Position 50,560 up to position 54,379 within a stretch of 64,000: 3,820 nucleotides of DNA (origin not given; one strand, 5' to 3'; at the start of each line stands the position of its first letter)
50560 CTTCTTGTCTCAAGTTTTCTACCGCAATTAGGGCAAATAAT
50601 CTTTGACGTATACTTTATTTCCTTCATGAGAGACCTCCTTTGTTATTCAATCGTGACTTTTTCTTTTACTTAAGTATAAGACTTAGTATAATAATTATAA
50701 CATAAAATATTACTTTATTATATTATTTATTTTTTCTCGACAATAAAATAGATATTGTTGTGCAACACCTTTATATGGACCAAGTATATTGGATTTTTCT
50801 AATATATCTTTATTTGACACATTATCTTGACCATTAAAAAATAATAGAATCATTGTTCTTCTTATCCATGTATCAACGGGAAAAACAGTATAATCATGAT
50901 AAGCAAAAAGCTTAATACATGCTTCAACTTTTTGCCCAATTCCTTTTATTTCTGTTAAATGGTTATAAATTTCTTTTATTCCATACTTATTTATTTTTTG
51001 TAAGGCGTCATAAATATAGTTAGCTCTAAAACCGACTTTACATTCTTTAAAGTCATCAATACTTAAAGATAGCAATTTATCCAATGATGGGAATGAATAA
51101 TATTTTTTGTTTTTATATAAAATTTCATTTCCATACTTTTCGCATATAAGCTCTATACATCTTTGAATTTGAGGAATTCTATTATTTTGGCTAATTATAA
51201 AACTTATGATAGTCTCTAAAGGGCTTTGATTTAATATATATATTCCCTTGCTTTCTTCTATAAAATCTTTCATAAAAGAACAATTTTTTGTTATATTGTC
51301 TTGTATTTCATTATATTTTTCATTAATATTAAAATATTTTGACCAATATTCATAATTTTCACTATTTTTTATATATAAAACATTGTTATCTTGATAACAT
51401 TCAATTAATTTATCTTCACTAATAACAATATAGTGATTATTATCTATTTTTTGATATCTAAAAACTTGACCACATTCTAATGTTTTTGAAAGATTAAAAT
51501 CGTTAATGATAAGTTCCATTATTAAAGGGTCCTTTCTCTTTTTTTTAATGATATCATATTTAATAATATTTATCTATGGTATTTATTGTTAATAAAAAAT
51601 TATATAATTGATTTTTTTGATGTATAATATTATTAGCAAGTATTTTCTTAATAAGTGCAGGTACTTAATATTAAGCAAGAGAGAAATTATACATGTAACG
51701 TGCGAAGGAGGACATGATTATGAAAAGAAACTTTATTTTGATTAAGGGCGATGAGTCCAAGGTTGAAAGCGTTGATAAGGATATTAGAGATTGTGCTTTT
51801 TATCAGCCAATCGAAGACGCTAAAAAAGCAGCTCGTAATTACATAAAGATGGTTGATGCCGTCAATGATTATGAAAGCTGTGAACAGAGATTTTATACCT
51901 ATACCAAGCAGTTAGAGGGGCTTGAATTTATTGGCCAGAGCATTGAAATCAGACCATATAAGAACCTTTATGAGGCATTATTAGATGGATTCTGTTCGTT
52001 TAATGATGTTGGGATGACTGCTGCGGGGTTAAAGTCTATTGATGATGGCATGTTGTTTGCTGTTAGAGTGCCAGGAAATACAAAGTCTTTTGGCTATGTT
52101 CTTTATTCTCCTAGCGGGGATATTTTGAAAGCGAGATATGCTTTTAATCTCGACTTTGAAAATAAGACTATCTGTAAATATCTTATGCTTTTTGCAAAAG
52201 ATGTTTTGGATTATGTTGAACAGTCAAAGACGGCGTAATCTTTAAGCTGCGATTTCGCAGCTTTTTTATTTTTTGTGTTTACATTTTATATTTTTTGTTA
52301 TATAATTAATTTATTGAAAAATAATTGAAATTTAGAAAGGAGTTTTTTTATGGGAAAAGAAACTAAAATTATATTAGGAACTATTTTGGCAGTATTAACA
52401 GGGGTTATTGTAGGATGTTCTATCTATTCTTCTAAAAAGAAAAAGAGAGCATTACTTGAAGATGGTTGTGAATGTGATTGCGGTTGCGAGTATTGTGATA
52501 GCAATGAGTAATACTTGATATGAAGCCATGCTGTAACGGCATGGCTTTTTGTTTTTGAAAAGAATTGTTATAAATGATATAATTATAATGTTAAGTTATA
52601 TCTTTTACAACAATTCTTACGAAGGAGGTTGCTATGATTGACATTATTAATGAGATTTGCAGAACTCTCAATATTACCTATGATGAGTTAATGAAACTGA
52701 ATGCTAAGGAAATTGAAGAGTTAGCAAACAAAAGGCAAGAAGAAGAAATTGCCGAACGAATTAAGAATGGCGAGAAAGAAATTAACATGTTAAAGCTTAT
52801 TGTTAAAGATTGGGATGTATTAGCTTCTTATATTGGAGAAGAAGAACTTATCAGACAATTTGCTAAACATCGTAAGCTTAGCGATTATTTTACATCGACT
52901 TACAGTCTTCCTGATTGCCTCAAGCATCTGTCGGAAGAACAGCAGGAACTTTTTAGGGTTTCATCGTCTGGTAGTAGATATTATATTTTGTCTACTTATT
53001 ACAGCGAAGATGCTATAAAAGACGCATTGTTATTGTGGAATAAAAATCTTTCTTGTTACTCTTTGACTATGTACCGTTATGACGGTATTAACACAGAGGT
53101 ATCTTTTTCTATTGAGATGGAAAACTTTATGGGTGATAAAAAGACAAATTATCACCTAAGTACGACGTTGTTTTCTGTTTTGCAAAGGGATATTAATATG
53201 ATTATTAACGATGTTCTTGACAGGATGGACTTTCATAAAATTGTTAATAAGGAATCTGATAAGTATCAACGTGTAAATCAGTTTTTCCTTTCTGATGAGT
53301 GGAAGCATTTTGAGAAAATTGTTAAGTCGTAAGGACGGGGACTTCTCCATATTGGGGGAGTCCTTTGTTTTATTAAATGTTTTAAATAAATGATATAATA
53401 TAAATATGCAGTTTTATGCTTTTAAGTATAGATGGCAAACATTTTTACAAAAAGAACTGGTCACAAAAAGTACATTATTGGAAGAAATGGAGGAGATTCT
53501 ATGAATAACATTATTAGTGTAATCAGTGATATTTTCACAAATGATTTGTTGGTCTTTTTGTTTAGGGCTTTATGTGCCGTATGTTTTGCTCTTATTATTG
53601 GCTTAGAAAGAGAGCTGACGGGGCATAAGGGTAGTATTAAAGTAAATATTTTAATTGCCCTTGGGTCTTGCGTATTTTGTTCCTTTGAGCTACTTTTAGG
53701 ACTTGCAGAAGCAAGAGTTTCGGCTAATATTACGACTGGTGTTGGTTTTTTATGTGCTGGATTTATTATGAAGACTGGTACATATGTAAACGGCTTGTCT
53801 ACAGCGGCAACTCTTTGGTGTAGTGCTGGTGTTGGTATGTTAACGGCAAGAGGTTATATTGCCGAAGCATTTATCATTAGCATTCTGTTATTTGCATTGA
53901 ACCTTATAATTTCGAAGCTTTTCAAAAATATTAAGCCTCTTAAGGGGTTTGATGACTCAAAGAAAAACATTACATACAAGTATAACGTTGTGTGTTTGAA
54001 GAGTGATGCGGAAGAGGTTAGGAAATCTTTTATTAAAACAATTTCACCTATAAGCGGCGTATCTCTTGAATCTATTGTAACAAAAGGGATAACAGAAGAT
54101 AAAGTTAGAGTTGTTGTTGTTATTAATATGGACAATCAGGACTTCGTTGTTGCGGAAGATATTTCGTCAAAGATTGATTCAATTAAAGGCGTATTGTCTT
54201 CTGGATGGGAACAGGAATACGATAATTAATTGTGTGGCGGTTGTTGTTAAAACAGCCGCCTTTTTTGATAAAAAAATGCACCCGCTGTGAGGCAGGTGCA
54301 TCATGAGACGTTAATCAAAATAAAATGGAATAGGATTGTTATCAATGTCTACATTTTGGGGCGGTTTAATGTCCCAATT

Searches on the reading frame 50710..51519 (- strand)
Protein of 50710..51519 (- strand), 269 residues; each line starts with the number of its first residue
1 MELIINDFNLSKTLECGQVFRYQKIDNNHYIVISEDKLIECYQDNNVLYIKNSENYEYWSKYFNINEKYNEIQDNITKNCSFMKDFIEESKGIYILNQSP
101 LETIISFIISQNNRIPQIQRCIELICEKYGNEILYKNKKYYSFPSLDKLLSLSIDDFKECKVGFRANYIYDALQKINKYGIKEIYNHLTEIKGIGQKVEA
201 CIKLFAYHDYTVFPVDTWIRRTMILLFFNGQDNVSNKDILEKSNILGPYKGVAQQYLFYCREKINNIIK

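Call 37: search_protein_families(library=pfam, proteins=[window:50710-51519:-], max_evalue=0.001)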
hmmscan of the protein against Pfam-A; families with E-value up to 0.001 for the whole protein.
window:50710-51519:- (269 aa): 2 families
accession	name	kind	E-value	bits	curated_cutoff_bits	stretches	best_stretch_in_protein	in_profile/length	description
PF07934.18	OGG_N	-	3.9e-17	62.9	23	1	6-104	7-115/115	8-oxoguanine DNA glycosylase, N-terminal domain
PF00730.31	HhH-GPD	-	1.3e-08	35.6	26.2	1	105-232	1-92/108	HhH-GPD superfamily base excision DNA repair protein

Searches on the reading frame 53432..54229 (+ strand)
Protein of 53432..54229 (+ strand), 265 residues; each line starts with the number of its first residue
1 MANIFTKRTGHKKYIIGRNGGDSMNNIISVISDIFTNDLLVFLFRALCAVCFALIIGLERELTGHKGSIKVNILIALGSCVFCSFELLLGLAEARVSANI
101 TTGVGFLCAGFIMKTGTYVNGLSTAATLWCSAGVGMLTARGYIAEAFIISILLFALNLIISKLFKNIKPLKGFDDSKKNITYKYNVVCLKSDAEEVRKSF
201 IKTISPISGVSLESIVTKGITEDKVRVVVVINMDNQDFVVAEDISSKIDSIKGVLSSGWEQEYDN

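Call 37: search_protein_families(library=pfam, proteins=[window:53432-54229:+], max_evalue=0.001)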
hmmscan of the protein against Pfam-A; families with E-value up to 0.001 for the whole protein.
window:53432-54229:+ (265 aa): 2 families
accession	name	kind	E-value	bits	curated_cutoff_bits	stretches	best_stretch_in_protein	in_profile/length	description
PF02308.21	MgtC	-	4.1e-24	85.7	31.4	1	47-163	2-118/121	MgtC family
PF21770.3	MgtC_SapB_C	-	9.2e-05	23.3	27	1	182-259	1-77/77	MGTC/SAPB C-terminal domain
